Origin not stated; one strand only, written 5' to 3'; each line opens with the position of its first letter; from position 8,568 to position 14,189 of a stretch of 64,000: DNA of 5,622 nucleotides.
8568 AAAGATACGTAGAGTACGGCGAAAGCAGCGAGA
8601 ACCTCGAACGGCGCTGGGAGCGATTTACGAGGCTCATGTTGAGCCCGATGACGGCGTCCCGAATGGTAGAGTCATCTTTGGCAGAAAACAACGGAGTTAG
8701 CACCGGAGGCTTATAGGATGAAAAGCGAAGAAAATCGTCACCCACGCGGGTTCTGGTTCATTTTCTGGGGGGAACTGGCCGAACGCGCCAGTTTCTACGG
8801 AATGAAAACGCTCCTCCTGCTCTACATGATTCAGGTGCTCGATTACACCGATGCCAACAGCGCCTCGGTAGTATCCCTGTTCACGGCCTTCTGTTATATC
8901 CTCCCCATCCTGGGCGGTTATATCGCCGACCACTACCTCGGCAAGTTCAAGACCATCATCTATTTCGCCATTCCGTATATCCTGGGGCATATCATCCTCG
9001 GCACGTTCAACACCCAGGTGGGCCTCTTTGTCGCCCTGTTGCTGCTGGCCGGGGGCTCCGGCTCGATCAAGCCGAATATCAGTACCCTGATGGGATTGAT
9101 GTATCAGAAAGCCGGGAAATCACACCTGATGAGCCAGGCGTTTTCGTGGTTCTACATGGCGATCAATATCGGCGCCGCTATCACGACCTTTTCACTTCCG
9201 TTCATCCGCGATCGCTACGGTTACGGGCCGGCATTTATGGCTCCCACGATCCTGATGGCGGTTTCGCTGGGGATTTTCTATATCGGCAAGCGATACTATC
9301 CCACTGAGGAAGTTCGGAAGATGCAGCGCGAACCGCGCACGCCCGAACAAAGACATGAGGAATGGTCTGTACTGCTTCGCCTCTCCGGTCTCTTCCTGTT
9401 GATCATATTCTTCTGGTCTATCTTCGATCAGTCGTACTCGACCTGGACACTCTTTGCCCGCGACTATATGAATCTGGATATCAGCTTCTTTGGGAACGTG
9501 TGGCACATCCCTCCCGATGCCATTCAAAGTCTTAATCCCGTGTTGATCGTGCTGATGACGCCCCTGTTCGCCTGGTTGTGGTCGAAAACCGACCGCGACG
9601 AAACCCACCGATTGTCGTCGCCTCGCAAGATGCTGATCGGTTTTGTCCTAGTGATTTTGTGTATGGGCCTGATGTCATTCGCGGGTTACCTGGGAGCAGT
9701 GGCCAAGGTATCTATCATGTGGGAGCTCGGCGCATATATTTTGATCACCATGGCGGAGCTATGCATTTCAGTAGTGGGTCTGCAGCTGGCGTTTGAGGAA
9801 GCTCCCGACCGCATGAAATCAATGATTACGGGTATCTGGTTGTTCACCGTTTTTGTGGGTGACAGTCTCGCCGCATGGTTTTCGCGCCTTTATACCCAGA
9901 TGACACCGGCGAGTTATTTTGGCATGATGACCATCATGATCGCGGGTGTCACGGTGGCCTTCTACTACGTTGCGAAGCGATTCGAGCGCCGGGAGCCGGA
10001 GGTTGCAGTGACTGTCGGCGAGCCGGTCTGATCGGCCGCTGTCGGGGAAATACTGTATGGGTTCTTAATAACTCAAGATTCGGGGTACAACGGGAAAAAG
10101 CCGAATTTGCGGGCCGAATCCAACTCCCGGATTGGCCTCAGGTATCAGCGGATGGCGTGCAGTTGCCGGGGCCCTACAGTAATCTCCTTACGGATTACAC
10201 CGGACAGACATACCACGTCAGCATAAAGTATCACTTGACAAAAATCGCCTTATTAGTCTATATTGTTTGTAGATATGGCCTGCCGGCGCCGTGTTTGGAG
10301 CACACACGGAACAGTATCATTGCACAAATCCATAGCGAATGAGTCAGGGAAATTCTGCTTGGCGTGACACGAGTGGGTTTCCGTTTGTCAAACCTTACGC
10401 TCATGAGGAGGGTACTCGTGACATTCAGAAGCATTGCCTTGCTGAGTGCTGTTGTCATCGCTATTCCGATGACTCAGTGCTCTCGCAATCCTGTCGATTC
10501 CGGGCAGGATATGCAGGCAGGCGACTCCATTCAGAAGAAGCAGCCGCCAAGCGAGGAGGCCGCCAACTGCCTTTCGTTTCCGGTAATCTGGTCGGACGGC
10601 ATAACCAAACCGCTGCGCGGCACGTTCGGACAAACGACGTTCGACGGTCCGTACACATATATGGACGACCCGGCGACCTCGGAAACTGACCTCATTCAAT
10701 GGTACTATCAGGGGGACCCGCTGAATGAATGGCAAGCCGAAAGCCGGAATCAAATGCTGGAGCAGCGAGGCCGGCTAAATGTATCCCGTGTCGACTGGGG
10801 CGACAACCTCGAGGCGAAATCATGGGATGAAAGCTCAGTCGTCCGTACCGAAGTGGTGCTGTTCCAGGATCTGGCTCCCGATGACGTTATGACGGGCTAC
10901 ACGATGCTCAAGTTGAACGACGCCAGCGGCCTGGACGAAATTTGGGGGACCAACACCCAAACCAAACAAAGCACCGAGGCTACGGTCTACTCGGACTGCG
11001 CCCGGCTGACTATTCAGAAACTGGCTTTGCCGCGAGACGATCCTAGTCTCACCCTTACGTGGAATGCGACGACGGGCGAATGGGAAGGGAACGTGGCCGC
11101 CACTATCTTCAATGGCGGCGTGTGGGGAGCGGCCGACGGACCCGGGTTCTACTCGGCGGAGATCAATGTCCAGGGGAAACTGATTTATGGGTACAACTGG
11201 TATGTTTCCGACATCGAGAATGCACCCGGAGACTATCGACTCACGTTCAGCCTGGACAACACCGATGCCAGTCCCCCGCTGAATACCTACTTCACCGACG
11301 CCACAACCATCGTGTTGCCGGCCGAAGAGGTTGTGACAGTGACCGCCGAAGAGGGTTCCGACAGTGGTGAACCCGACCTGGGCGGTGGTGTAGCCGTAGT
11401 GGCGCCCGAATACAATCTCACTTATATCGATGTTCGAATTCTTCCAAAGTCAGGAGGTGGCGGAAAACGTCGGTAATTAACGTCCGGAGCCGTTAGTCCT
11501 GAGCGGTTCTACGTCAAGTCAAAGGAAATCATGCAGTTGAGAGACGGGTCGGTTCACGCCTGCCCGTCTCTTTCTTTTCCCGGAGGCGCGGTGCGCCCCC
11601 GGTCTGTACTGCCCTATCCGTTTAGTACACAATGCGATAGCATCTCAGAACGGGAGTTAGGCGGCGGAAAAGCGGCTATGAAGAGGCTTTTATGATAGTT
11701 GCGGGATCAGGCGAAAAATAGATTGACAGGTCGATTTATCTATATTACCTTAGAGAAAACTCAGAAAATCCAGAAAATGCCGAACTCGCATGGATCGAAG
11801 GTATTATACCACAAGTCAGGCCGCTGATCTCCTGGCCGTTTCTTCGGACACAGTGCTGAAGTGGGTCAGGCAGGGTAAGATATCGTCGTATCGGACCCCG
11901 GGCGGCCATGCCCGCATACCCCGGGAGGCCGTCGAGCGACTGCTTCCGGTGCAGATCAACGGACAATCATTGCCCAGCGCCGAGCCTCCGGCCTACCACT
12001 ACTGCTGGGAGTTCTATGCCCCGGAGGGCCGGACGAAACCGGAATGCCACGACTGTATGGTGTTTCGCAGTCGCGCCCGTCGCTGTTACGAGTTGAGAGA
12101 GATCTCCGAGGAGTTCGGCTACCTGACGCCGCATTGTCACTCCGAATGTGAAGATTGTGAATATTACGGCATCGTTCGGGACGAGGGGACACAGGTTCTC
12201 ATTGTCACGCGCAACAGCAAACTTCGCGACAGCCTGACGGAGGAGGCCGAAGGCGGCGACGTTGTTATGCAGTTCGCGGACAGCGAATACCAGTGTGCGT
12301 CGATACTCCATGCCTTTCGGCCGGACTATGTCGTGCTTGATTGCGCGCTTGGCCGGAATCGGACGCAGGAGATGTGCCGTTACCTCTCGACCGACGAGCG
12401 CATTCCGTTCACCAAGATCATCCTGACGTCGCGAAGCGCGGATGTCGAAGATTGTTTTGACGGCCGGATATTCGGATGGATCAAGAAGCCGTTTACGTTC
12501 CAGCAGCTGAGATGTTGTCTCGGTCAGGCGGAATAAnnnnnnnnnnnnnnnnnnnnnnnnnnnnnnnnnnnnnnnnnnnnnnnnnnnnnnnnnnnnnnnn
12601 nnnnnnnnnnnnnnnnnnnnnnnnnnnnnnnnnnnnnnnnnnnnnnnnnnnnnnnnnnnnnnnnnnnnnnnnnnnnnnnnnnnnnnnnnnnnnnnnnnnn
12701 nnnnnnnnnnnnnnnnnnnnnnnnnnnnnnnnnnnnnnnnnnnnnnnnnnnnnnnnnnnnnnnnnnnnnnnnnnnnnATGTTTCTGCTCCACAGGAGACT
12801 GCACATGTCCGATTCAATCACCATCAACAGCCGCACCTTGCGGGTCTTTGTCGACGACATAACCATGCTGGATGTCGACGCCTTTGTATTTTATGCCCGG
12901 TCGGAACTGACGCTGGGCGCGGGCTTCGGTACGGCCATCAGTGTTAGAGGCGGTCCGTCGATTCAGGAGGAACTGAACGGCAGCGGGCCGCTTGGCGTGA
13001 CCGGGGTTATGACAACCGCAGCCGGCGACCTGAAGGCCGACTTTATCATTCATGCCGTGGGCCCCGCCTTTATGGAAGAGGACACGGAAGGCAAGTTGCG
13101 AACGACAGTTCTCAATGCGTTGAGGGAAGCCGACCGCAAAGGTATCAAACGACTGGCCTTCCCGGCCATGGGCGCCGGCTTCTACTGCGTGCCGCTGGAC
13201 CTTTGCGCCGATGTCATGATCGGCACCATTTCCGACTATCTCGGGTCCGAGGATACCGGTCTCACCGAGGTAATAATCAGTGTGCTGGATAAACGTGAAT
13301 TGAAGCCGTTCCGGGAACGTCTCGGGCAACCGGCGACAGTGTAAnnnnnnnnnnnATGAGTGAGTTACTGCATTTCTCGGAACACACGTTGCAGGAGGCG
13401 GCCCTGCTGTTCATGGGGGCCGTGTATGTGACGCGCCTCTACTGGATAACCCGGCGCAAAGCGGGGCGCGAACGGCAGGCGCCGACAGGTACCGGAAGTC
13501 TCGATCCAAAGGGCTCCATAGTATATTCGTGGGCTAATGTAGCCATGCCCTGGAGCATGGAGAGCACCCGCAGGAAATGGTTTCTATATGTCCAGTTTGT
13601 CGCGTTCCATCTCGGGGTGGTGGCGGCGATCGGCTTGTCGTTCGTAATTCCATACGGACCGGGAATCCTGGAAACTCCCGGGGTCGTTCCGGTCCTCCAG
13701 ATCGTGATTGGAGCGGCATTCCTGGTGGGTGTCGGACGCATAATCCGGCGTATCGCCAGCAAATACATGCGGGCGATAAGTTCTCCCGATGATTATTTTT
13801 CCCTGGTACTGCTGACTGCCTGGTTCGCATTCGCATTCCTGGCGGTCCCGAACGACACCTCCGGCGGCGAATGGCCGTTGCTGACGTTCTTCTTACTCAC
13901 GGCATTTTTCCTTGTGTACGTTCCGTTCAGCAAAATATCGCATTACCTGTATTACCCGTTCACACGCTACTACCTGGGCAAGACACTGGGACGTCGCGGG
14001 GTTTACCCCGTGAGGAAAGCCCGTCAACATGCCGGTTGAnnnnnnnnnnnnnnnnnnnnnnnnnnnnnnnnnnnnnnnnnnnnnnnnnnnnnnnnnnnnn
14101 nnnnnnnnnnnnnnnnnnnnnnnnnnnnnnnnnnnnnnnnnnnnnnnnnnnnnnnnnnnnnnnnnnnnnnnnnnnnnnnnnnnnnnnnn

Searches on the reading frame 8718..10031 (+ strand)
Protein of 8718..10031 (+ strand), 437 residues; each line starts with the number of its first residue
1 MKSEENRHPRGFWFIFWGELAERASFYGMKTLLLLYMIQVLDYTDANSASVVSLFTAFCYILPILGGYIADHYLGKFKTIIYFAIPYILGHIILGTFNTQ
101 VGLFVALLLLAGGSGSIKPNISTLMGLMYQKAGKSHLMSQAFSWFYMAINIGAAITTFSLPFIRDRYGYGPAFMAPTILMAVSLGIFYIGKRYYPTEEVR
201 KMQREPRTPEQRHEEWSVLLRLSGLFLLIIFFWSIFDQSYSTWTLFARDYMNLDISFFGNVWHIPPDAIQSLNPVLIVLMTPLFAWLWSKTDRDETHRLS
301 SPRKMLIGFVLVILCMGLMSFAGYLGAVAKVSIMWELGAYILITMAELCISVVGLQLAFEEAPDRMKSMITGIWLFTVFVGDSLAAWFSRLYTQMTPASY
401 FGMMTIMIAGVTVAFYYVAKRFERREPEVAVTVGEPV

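Call 19: search_protein_families(library=pfam, proteins=[window:8718-10031:+], max_evalue=0.0001)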
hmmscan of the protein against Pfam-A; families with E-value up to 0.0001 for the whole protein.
window:8718-10031:+ (437 aa): 2 families
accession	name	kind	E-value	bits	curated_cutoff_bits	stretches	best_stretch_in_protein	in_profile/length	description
PF00854.27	PTR2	-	6.7e-64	216.6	27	2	210-396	192-383/392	POT family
PF07690.21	MFS_1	-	1.4e-18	67.4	33.4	1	26-385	12-346/347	Major Facilitator Superfamily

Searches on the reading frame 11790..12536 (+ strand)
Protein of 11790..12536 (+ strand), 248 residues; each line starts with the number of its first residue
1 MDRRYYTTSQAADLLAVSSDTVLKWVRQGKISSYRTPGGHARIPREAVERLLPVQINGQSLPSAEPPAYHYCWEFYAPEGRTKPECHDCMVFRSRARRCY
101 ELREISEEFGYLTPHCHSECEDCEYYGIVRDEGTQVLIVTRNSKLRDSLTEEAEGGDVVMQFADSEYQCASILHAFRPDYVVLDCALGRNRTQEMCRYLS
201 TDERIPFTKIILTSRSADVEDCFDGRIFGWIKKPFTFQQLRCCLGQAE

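Call 3: search_protein_families(library=pfam, proteins=[window:11790-12536:+], max_evalue=0.01)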
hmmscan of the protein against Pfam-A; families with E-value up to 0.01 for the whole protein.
window:11790-12536:+ (248 aa): 4 families
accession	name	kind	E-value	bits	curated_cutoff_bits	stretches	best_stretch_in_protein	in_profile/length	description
PF12728.13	HTH_17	-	4.6e-13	49.7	27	1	5-52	1-47/51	Helix-turn-helix domain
PF00072.30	Response_reg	-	2.1e-07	31.5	30.2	1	136-241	1-107/111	Response regulator receiver domain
PF00376.29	MerR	-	3.9e-06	27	28.2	1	7-42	1-37/38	MerR family regulatory protein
PF13411.12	MerR_1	-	0.001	19.5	21.6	1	6-52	1-47/69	MerR HTH family regulatory protein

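Call 4: search_protein_families(library=ncbifam, proteins=[window:11790-12536:+], max_evalue=0.01)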
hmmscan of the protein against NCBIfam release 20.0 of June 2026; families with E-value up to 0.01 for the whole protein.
window:11790-12536:+ (248 aa): 10 families
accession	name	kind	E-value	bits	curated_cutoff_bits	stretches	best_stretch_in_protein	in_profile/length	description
TIGR01764.1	excise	domain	8.5e-17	61.2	28.8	1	5-52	1-47/49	excisionase family DNA-binding protein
NF033787.1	HTH_BldC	subfamily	2e-11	43.5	77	1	7-52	4-49/49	BldC family transcriptional regulator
NF033518.0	transpos_IS607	equivalog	3.5e-06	26.7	110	1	10-55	2-47/187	IS607 family transposase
TIGR02154.1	PhoB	equivalog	0.00025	20.4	296.2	1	134-240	3-112/226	phosphate regulon transcriptional regulator PhoB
NF040689.1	MtrAB_MtrA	equivalog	0.00047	19.6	300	1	159-240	24-105/219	MtrAB system response regulator MtrA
NF045944.1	ResRegRpaBCyano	equivalog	0.00099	18.5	330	1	159-240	24-104/229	response regulator transcription factor RpaB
NF010430.0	PRK13856.1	equivalog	0.002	17.9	344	1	136-236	4-105/241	two-component response regulator VirG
NF045914.1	RespRegNblR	equivalog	0.0021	17.7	300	1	133-234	6-108/228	response regulator transcription factor NblR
NF040990.2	MamR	equivalog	0.0053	17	100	1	3-33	41-71/91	magnetosome protein MamR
NF009648.0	PRK13182.1-4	equivalog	0.0087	16.1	170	0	8-55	3-50/184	chromosome-anchoring protein RacA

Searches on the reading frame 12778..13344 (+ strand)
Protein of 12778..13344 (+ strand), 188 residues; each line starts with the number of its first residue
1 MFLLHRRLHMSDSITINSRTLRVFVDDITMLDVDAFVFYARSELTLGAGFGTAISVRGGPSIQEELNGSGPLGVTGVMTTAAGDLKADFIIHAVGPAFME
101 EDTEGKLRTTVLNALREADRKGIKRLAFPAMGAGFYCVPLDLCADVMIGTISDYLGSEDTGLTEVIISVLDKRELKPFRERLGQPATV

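Call 3: search_protein_families(library=pfam, proteins=[window:12778-13344:+], max_evalue=0.01)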
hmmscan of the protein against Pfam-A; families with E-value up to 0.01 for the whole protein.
window:12778-13344:+ (188 aa): 1 family
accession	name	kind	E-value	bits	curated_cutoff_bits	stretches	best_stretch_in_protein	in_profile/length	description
PF01661.27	Macro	-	3.5e-21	75.8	22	1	42-147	6-118/118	Macro domain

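Call 4: search_protein_families(library=ncbifam, proteins=[window:12778-13344:+], max_evalue=0.01)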
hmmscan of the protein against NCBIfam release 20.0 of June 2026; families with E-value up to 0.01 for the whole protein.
window:12778-13344:+ (188 aa): 11 families
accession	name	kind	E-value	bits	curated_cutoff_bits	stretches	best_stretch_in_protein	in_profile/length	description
NF001667.0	PRK00431.2-3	equivalog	5.8e-28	97.8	252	1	16-179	5-170/182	ADP-ribose-binding protein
NF001664.0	PRK00431.1-6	equivalog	1.9e-25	89.3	200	1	20-184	3-171/173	O-acetyl-ADP-ribose deacetylase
NF001668.0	PRK00431.2-4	equivalog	2.4e-25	89.1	278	1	25-170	55-200/220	ADP-ribose-binding protein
NF001665.0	PRK00431.2-1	equivalog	2.9e-22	79.1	315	1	21-170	10-159/177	ADP-ribose-binding protein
NF001663.0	PRK00431.1-4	equivalog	1.1e-21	77.5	285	1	20-180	8-173/180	ADP-ribose-binding protein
NF009880.0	PRK13341.1-1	equivalog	1.8e-18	66.2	891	1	17-182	425-597/599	AAA family ATPase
NF001666.0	PRK00431.2-2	equivalog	2.2e-18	66.7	246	1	22-182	4-162/164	ADP-ribose-binding protein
NF001660.0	PRK00431.1-1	equivalog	3.1e-18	65.9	271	1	21-174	5-163/177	O-acetyl-ADP-ribose deacetylase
NF001662.0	PRK00431.1-3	equivalog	5.2e-14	52.5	215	1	85-177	79-176/185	[protein ADP-ribosylglutamate] hydrolase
NF001661.0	PRK00431.1-2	equivalog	5.7e-14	52.4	291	1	22-178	4-167/179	O-acetyl-ADP-ribose deacetylase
NF003163.0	PRK04143.1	equivalog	3e-13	49.8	272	1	79-183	153-261/265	protein-ADP-ribose hydrolase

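Call 66: search_solved_structures(query=window:12805-13344:+, max_evalue=0.00001, show_alignments=2)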
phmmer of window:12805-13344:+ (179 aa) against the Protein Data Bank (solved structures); distinct sequences matched with E-value up to 0.00001: 48.
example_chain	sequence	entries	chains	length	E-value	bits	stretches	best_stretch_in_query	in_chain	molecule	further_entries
3vfq_A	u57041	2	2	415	1.3e-17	67.5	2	14-170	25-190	Poly [ADP-ribose] polymerase 14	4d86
2dx6_A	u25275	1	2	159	1.5e-17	67.3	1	12-143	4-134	Hypothetical protein TTHA0132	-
1zr3_A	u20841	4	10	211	1.5e-16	64.1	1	10-160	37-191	histone macroH2A1.1 | H2A histone family, member Y isoform 1 | Core histone macro-H2A.1, Isoform 1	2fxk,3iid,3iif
1yd9_A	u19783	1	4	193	1.5e-16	64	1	10-160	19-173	Core histone macro-H2A.1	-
9qyd_A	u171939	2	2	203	5.1e-16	62.3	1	12-145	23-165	Protein mono-ADP-ribosyltransferase PARP9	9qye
7d3y_A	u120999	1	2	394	6.2e-16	62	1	10-160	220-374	SPX domain-containing protein 2,Isoform 1 of Core histone macro-H2A.1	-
5iit_A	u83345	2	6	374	6.6e-16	61.9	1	10-159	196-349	Vacuolar transporter chaperone 4,Core histone macro-H2A.1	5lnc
3v45_A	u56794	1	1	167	5.7e-15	58.9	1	13-143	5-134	Serine hydrolase OSH55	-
4etj_A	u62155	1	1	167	6.5e-15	58.7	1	14-143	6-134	Serine hydrolase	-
4ess_A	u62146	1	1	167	6.9e-15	58.6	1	14-143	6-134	OR187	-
4etk_A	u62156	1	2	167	1.2e-14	57.8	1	12-139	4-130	De novo designed serine hydrolase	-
4gvv_A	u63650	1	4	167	1.6e-14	57.4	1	14-142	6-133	De novo design serine hydrolase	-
5lcc_A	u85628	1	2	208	2.5e-14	56.8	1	6-173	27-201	MACROD-TYPE MACRODOMAIN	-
5l9k_A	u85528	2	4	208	3.4e-14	56.4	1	6-173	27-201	MACROD-TYPE MACRODOMAIN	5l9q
5fud_A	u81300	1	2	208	3.5e-14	56.3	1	6-173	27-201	O-ACETYL-ADP-RIBOSE DEACETYLASE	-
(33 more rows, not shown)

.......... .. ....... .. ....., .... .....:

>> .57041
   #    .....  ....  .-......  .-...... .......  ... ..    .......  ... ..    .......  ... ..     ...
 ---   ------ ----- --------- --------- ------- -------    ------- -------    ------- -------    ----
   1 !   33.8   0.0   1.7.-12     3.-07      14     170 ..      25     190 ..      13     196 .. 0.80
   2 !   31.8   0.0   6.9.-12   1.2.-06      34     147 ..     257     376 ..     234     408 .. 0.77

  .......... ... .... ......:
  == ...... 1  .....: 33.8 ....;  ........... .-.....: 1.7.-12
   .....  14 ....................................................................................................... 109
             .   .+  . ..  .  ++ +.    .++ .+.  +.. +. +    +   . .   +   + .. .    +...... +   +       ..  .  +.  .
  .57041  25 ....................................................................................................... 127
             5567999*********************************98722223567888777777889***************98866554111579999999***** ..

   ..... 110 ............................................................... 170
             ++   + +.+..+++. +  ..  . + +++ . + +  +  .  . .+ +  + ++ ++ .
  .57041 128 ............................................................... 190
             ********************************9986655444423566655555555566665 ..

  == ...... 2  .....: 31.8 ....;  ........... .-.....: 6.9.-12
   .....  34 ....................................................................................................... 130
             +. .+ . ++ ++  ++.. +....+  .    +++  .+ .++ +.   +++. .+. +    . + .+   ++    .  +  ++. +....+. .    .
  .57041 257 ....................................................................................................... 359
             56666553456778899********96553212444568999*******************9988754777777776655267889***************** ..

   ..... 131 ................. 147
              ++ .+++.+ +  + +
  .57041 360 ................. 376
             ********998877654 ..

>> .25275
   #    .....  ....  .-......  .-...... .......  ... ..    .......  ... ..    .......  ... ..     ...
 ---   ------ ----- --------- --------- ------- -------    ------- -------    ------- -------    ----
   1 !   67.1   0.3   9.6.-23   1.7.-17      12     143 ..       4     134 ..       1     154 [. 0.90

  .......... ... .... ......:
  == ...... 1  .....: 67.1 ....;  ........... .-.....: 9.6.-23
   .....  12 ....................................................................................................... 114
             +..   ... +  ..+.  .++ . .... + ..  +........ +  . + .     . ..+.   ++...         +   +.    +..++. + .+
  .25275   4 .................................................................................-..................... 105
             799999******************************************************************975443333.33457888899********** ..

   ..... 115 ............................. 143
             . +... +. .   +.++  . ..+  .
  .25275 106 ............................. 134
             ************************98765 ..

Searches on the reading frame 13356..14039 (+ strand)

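Call 3: search_protein_families(library=pfam, proteins=[window:13356-14039:+], max_evalue=0.01)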
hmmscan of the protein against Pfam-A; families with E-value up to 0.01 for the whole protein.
window:13356-14039:+ (227 aa): 0 families

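Call 4: search_protein_families(library=ncbifam, proteins=[window:13356-14039:+], max_evalue=0.01)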
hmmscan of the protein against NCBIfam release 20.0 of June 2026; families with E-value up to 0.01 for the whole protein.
window:13356-14039:+ (227 aa): 2 families
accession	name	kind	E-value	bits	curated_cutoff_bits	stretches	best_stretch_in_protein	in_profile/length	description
NF045716.1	sulf_resp_HmcE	equivalog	2.1e-12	47.2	275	1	56-212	53-212/226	sulfate respiration complex protein HmcE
NF045723.1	memb_anch_TmcC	equivalog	1.4e-11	44.3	240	1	58-212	53-210/218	TmcC family electron transfer complex membrane anchor subunit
